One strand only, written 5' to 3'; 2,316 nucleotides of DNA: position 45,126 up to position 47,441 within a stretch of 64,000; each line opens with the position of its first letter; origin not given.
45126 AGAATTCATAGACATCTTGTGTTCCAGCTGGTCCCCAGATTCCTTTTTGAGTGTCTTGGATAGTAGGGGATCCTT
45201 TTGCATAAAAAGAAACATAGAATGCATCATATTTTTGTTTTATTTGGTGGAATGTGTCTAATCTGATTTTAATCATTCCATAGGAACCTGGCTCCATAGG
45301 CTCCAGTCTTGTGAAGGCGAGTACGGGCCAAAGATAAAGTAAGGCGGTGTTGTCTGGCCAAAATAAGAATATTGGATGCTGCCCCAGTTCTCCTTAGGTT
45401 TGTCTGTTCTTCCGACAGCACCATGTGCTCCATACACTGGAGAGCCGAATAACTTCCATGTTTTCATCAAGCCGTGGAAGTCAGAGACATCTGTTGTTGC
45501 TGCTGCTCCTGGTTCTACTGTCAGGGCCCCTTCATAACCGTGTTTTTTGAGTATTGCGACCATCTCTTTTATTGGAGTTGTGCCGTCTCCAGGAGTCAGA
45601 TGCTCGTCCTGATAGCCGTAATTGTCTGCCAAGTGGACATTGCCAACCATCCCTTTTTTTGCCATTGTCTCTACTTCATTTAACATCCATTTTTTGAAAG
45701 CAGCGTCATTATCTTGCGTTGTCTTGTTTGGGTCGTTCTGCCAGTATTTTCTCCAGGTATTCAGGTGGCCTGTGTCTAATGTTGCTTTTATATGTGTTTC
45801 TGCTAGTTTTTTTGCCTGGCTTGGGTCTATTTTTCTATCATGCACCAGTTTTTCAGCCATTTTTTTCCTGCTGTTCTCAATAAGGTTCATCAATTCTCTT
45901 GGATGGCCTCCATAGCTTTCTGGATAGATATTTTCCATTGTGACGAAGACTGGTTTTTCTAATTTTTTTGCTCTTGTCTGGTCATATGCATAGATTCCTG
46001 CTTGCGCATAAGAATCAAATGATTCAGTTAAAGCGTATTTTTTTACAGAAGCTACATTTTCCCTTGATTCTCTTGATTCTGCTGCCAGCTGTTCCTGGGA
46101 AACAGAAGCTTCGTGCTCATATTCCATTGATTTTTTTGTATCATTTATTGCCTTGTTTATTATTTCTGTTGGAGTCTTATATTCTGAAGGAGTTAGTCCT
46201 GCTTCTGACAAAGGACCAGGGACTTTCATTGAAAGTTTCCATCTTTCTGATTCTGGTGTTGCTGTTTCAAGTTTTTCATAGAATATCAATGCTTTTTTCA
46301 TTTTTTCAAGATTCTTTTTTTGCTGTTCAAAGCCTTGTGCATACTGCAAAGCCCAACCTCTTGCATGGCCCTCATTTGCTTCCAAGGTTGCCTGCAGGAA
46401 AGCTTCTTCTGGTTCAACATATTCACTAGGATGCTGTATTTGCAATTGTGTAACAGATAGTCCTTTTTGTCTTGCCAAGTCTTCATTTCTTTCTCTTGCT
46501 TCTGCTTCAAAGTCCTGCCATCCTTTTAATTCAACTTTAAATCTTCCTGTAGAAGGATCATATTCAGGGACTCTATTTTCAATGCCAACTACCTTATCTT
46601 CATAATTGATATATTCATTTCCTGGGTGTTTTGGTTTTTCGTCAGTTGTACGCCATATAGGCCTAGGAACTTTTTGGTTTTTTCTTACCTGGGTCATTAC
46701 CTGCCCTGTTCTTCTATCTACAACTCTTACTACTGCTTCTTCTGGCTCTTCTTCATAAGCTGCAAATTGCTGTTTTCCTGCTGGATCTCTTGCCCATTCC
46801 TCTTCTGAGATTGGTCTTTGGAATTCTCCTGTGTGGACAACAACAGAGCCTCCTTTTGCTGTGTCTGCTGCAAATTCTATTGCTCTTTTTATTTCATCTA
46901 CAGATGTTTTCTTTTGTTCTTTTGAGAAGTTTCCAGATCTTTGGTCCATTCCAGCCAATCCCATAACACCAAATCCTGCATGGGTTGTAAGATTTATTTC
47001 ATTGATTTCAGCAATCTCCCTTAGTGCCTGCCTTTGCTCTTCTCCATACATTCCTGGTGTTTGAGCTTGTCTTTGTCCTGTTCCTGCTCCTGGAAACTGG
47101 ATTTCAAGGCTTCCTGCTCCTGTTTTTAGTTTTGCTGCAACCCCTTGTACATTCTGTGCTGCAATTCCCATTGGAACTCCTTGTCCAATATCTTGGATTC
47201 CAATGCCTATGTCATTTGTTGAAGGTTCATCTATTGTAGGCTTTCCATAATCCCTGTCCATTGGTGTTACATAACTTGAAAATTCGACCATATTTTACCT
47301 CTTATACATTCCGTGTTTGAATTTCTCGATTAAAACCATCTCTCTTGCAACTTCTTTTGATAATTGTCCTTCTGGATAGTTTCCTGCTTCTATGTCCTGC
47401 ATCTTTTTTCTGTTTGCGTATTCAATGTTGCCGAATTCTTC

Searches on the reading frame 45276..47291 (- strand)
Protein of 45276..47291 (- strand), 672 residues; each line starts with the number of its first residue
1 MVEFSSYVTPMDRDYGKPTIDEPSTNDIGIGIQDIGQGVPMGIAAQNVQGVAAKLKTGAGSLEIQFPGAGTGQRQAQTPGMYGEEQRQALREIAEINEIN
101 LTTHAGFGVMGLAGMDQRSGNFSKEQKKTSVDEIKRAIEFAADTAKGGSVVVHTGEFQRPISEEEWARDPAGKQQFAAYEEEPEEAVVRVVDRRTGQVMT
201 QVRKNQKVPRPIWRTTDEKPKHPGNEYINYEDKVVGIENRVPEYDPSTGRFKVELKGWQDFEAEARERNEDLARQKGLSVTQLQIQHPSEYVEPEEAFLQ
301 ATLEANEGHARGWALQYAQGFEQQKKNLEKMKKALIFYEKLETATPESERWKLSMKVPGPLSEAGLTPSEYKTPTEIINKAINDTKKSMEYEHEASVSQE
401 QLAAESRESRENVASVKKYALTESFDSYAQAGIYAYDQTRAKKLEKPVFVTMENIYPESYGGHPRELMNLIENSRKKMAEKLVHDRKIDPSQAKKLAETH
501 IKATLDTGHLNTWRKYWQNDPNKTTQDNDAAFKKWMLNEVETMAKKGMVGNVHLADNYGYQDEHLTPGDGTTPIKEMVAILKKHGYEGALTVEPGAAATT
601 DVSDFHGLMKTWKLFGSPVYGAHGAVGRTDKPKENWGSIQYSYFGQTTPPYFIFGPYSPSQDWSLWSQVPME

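Call 85: search_protein_families(library=pfam, proteins=[window:45276-47291:-], max_evalue=0.001)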
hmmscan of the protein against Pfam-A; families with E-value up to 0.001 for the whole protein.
window:45276-47291:- (672 aa): 1 family
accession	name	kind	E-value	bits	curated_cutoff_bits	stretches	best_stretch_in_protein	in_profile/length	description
PF01261.30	AP_endonuc_2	-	5.7e-18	66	31.1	2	496-594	148-229/249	Xylose isomerase-like TIM barrel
